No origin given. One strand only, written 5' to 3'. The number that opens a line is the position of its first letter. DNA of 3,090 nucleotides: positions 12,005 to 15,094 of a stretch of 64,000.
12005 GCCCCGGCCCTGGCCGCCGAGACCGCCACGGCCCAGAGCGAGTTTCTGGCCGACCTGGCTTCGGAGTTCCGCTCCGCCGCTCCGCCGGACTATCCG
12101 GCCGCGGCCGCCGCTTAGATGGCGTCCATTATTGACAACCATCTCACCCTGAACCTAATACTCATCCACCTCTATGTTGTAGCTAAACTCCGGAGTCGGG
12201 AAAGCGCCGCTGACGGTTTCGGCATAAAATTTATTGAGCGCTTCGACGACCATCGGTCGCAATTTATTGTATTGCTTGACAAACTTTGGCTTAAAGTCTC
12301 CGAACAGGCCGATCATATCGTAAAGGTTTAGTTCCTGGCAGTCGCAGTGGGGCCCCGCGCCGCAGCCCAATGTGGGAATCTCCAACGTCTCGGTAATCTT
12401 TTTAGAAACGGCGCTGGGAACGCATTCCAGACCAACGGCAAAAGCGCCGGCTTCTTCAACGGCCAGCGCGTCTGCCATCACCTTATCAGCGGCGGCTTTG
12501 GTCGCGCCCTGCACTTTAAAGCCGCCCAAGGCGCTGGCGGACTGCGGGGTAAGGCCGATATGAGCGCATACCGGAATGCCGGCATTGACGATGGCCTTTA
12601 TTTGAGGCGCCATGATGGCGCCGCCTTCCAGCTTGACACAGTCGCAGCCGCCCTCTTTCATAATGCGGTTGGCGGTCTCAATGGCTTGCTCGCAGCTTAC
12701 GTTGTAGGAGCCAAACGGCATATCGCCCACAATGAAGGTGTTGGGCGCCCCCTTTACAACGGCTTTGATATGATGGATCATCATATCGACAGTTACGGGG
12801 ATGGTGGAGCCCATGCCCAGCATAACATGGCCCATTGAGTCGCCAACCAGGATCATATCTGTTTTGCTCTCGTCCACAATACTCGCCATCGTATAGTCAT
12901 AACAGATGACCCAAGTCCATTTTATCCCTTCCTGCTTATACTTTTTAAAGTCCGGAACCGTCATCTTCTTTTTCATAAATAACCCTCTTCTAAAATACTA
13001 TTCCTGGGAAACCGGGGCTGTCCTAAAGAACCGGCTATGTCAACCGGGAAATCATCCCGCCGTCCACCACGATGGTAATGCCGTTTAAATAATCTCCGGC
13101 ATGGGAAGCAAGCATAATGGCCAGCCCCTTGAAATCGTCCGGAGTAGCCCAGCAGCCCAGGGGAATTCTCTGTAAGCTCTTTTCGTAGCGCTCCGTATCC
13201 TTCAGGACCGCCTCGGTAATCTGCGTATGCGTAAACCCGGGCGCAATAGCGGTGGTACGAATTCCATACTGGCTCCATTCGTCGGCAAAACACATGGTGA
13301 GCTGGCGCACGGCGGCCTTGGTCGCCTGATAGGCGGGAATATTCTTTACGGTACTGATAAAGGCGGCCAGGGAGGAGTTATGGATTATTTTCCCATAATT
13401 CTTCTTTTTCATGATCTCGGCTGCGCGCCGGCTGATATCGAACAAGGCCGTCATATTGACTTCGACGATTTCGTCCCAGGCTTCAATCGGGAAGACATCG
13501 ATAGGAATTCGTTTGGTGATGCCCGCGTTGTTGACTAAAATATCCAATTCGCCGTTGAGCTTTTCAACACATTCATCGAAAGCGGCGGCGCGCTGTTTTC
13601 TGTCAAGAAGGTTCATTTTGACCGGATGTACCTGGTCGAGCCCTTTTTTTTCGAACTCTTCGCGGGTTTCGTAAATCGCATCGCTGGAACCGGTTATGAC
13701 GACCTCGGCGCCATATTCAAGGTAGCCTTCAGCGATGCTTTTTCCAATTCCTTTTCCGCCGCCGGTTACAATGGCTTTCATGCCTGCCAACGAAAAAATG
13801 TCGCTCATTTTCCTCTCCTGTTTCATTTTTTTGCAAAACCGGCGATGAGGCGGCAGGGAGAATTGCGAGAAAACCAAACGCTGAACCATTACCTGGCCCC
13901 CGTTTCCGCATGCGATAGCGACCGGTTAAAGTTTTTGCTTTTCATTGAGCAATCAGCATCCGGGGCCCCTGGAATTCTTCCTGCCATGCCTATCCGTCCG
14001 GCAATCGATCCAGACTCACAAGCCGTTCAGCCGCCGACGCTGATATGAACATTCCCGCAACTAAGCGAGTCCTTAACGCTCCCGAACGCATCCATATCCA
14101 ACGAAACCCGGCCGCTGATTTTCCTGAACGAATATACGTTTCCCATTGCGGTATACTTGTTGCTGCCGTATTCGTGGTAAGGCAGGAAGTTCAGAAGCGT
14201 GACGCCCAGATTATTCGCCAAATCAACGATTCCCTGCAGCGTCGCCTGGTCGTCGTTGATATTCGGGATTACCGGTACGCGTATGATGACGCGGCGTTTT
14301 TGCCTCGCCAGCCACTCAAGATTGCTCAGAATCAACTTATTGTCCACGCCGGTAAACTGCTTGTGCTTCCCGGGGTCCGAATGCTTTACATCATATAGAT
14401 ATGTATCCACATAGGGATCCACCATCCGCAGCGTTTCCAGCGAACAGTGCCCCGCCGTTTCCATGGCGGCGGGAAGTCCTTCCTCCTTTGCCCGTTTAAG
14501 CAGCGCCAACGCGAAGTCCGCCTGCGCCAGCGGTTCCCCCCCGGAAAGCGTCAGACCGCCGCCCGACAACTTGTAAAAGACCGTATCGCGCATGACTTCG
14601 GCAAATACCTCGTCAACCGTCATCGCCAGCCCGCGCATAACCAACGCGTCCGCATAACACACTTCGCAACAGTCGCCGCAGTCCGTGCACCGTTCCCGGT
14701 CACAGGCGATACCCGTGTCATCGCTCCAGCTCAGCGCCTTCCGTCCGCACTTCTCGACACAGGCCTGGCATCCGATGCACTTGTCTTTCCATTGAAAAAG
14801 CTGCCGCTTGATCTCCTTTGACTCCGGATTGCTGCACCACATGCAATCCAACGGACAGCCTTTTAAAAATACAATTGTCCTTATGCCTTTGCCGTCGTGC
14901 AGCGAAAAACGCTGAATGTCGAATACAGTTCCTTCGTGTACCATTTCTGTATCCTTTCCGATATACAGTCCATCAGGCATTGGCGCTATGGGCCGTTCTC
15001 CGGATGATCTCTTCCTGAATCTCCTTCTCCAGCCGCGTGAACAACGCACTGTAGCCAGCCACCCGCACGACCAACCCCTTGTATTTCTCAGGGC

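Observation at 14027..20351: Orphan glycyl radical enzyme co-operonic with a DmpFG-type aldolase/acylating dehydrogenase and an Ldh2-family dehydrogenase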

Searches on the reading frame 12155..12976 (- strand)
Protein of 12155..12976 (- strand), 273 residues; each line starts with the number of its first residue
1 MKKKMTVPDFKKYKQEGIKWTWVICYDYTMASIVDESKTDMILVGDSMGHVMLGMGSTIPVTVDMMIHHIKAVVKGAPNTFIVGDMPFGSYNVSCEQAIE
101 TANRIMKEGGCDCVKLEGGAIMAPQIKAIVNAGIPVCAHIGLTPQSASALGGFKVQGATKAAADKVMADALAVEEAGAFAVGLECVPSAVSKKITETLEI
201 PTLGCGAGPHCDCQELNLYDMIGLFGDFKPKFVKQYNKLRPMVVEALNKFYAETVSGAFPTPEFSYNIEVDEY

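Call 4: search_protein_families(library=pfam, proteins=[window:12155-12976:-])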
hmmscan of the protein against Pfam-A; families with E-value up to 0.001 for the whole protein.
window:12155-12976:- (273 aa): 1 family
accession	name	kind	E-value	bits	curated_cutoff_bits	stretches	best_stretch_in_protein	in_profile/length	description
PF02548.21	Pantoate_transf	-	1.8e-105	352.5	28.7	1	4-261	1-258/259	Ketopantoate hydroxymethyltransferase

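Call 5: search_protein_families(library=ncbifam, proteins=[window:12155-12976:-])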
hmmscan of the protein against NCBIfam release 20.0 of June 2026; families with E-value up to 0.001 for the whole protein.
window:12155-12976:- (273 aa): 2 families
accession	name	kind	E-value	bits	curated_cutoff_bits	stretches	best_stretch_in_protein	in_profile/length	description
NF001452.0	PRK00311.1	subfamily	2.4e-105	351.7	272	1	2-266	2-266/267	3-methyl-2-oxobutanoate hydroxymethyltransferase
TIGR00222.1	panB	equivalog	3.6e-90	302.1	207.55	1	5-266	4-263/264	3-methyl-2-oxobutanoate hydroxymethyltransferase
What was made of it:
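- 12155..12976 (-): PanB, ketopantoate hydroxymethyltransferase. PF02548 scores 352 bits (calls 4, 5).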

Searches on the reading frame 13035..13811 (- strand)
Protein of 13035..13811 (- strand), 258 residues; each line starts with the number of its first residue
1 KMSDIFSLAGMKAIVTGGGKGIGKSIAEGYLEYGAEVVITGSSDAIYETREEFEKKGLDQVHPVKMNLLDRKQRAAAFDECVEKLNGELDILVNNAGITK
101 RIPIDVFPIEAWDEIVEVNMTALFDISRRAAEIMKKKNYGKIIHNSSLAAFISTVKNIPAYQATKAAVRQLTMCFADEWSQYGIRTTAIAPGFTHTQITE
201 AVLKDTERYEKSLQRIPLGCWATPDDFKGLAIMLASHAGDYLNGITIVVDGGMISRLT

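Call 4: search_protein_families(library=pfam, proteins=[window:13035-13811:-])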
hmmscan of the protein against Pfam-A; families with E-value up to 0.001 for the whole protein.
window:13035-13811:- (258 aa): 3 families
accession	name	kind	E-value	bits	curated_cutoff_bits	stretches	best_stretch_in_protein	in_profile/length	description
PF13561.12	adh_short_C2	-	7.4e-50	170.2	27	1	20-253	6-235/236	Enoyl-(Acyl carrier protein) reductase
PF00106.31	adh_short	-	8e-49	166.2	26.6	1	13-205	3-193/195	short chain dehydrogenase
PF08659.16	KR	-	2.2e-08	34.7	22.6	1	14-192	4-176/180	KR domain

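Call 5: search_protein_families(library=ncbifam, proteins=[window:13035-13811:-])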
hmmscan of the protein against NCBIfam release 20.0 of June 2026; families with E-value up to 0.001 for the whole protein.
window:13035-13811:- (258 aa): 224 families (the best 25 are shown)
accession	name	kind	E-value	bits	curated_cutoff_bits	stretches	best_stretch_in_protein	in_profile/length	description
NF005390.0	PRK06935.1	equivalog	6.5e-67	225.6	369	1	3-256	8-258/258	2-dehydro-3-deoxy-D-gluconate 5-dehydrogenase KduD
TIGR01832.1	kduD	equivalog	1.8e-62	211.1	338.85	1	6-256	1-248/248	2-dehydro-3-deoxy-D-gluconate 5-dehydrogenase KduD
NF006070.0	PRK08213.1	subfamily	6.3e-57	193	279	1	2-253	4-256/259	gluconate 5-dehydrogenase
NF005711.0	PRK07523.1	subfamily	4.4e-55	187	413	1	3-255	3-253/255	SDR family oxidoreductase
NF005559.1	PRK07231.1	subfamily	3.3e-53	180.7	215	1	8-254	2-248/249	glucose 1-dehydrogenase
NF004778.0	PRK06124.1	equivalog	1.1e-52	179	303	1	2-256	3-255/256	SDR family oxidoreductase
NF004198.0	PRK05653.1-3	equivalog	5.4e-52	176.7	296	1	8-253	5-246/248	3-oxoacyl-ACP reductase FabG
NF005983.0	PRK08085.1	equivalog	1.5e-51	175.5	408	1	2-254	1-251/254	gluconate 5-dehydrogenase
TIGR01830.1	3oxo_ACP_reduc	equivalog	6e-51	173.5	297.75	1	13-253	1-238/239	3-oxoacyl-[acyl-carrier-protein] reductase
NF006693.0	PRK09242.1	equivalog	7.9e-51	172.7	328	1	3-254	3-254/258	SDR family oxidoreductase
NF006528.0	PRK08993.1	subfamily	7.1e-50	169.8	430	1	4-256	4-253/253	2-dehydro-3-deoxy-D-gluconate 5-dehydrogenase KduD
NF005488.0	PRK07097.1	equivalog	1e-47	162.5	369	1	2-256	2-260/266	gluconate 5-dehydrogenase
NF009466.0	PRK12826.1-2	subfamily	4.3e-47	160.7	222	1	11-254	4-245/248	3-oxoacyl-ACP reductase FabG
NF005446.0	PRK07035.1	equivalog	8.5e-47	159.6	373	1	3-254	4-254/255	SDR family oxidoreductase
NF009464.0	PRK12824.1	subfamily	1.2e-44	152.8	269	1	13-253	5-242/245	3-oxoacyl-ACP reductase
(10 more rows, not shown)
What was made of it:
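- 13035..13808 (-): SDR dehydrogenase, KduD / gluconate-5-dehydrogenase-like. The KduD model scores 226 bits, below its cut-off of 369 (calls 4, 5).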

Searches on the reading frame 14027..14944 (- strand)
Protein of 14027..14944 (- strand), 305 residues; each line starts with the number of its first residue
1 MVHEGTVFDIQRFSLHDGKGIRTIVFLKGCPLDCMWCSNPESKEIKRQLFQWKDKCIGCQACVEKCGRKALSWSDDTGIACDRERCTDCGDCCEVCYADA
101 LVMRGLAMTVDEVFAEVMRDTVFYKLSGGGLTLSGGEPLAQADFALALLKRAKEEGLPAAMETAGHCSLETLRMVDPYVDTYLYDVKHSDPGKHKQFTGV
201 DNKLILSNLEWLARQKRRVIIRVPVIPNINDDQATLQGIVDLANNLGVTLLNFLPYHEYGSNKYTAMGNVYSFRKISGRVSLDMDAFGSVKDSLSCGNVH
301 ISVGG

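Call 4: search_protein_families(library=pfam, proteins=[window:14027-14944:-])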
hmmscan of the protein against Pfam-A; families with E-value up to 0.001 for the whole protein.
window:14027-14944:- (305 aa): 5 families
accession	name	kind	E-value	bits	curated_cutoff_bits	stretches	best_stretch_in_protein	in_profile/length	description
PF04055.27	Radical_SAM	-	4.1e-14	53.5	29.5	1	89-233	7-158/166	Radical SAM superfamily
PF13353.11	Fer4_12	-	1.5e-13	51.6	22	2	87-165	13-91/137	4Fe-4S single cluster domain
PF12838.12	Fer4_7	-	5.8e-05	23.9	27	1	55-100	1-52/52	4Fe-4S dicluster domain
PF14697.11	Fer4_21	-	0.00013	22.5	35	1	53-102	5-58/59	4Fe-4S dicluster domain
PF00037.32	Fer4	-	0.00019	21.6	21.1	1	53-71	5-23/24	4Fe-4S binding domain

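Call 5: search_protein_families(library=ncbifam, proteins=[window:14027-14944:-])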
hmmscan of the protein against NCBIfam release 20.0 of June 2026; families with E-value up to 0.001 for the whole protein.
window:14027-14944:- (305 aa): 42 families (the best 25 are shown)
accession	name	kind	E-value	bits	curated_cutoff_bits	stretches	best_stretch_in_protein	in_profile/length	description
TIGR02494.1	PFLE_PFLC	subfamily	1.5e-100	336.3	174.35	1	7-276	1-274/293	glycyl-radical enzyme activating protein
NF048010.1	SfplDhtActHpsHDes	equivalog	4.4e-98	327.8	430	1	3-276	4-283/298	(2S)-3-sulfopropanediol dehydratase activating enzyme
NF043069.1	T4HPD_activ_SAM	equivalog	4.1e-97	325.2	425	1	5-305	2-299/299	trans-4-hydroxy-L-proline dehydratase activase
NF033719.1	ind_deCO2_activ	equivalog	7e-88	294.8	425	1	5-277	1-279/302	indoleacetate decarboxylase activase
TIGR04395.1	cutC_activ_rSAM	equivalog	1.7e-82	277.1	360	1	4-301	4-304/309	choline TMA-lyase-activating enzyme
NF048008.1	SfplDhtActHpfHKleb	equivalog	1.4e-77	261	500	1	6-277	1-279/308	(2S)-3-sulfopropanediol dehydratase activating enzyme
NF033717.2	HPDL_rSAM_activ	equivalog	1.3e-76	257.8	420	1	4-276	3-281/311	4-hydroxyphenylacetate decarboxylase activase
TIGR04003.1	rSAM_BssD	equivalog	2.8e-67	227.1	496.45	1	7-274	3-277/314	[benzylsuccinate synthase]-activating enzyme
NF007483.0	PRK10076.1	equivalog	1.5e-65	221.2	326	2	85-290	75-280/292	[formate-C-acetyltransferase]-activating enzyme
TIGR04041.1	activase_YjjW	hypoth_equivalog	5.5e-48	163.8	250.2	1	6-266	3-248/276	YjjW family glycine radical enzyme activase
TIGR02493.1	PFLA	equivalog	6.3e-48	163.2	231.75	2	92-277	28-218/235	pyruvate formate-lyase-activating protein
NF008356.0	PRK11145.1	equivalog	9.8e-36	123.3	375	2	102-285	45-231/246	pyruvate formate lyase 1-activating protein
TIGR02495.1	NrdG2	equivalog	1.9e-16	59.9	131.15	2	88-242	25-179/193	anaerobic ribonucleoside-triphosphate reductase activating protein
TIGR02491.1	NrdG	equivalog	3.4e-12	46.5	126.1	1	8-47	3-42/154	anaerobic ribonucleoside-triphosphate reductase activating protein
TIGR04349.1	rSAM_QueE_gams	hypoth_equivalog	3.6e-11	43.1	300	1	79-195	19-124/210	7-carboxy-7-deazaguanine synthase QueE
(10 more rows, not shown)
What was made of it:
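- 14027..14944 (-): GRE-activating radical SAM enzyme. It is below all substrate-specific activase equivalogs (call 5).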
